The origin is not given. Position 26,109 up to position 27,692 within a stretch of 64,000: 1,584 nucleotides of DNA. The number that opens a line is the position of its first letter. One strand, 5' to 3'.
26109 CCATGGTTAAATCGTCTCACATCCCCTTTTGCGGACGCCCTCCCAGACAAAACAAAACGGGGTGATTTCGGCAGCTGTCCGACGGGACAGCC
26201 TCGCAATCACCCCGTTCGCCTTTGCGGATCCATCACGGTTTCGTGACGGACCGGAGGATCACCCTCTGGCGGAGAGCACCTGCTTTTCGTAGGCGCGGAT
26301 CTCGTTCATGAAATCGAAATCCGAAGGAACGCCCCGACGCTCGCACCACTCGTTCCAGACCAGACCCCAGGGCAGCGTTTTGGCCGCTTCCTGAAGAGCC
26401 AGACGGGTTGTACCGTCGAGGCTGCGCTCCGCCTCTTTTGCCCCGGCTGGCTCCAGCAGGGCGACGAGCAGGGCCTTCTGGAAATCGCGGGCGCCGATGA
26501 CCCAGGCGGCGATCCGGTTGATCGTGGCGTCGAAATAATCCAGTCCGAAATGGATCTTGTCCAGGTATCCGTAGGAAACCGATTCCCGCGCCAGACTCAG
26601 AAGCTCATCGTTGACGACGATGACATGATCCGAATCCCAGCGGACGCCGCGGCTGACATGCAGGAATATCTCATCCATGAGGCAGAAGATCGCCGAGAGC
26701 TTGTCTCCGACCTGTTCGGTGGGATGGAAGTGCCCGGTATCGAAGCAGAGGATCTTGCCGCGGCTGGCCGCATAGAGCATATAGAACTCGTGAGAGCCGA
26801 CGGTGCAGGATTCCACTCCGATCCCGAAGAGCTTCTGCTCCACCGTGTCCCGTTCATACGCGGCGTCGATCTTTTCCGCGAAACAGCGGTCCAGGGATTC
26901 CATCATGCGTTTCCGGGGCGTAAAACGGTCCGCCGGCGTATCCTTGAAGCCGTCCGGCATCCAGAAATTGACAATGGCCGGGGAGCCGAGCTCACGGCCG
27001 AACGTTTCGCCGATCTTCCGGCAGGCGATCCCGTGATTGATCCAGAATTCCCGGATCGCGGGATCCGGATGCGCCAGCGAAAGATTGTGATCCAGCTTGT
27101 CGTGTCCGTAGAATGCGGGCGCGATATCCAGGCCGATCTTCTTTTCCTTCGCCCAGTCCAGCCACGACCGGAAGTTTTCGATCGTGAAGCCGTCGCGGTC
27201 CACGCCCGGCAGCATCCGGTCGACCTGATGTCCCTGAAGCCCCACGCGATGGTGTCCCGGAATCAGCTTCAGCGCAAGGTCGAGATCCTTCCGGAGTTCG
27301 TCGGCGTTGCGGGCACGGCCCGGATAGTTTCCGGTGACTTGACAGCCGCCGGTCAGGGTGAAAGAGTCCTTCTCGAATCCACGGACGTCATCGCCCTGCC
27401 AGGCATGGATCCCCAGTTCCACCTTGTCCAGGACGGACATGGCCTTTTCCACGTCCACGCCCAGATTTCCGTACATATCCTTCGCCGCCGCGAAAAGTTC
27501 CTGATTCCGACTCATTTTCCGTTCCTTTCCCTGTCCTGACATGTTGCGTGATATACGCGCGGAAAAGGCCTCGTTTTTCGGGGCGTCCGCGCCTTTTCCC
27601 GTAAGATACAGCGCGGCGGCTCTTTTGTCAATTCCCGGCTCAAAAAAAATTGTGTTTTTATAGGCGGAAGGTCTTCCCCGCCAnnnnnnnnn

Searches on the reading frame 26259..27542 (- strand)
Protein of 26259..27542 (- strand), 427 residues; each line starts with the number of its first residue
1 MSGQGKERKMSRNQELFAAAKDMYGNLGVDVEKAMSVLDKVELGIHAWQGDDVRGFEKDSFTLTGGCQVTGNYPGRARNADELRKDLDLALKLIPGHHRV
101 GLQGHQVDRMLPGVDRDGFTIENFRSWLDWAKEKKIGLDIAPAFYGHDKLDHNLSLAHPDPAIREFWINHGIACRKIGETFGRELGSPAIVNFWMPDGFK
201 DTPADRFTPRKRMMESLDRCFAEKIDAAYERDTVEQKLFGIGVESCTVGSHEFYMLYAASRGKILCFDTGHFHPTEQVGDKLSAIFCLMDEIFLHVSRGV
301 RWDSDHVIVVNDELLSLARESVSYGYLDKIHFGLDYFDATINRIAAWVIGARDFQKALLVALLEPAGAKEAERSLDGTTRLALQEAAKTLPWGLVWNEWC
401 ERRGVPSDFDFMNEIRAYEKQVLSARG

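Call 3: search_protein_families(library=pfam, proteins=[window:26259-27542:-], max_evalue=0.01)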
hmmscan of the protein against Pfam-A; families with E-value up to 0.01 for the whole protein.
window:26259-27542:- (427 aa): 1 family
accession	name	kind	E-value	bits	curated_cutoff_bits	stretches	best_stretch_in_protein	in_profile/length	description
PF06134.17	RhaA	-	5.8e-169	563.1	22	1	16-426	6-417/417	L-rhamnose isomerase (RhaA)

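Call 4: search_protein_families(library=ncbifam, proteins=[window:26259-27542:-], max_evalue=0.01)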
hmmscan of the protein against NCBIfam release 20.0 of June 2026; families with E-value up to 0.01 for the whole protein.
window:26259-27542:- (427 aa): 3 families
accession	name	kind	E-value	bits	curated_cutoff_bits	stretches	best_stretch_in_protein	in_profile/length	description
NF002203.0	PRK01076.1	equivalog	9.3e-176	585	572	1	14-426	6-418/419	L-rhamnose isomerase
TIGR01748.1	rhaA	equivalog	2.6e-168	560.5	584.95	1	17-426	5-414/414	L-rhamnose isomerase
TIGR02635.1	RhaI_grampos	equivalog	0.00011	21.3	531.35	1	121-274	68-217/378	L-rhamnose isomerase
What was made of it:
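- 26259..27542 (-): L-rhamnose isomerase RhaA. Upstream neighbour and a separate transcription unit; not part of the conserved module. PF06134 at 563 bits; NF002203 at 585 bits (cut-off 572) (calls 3, 4).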
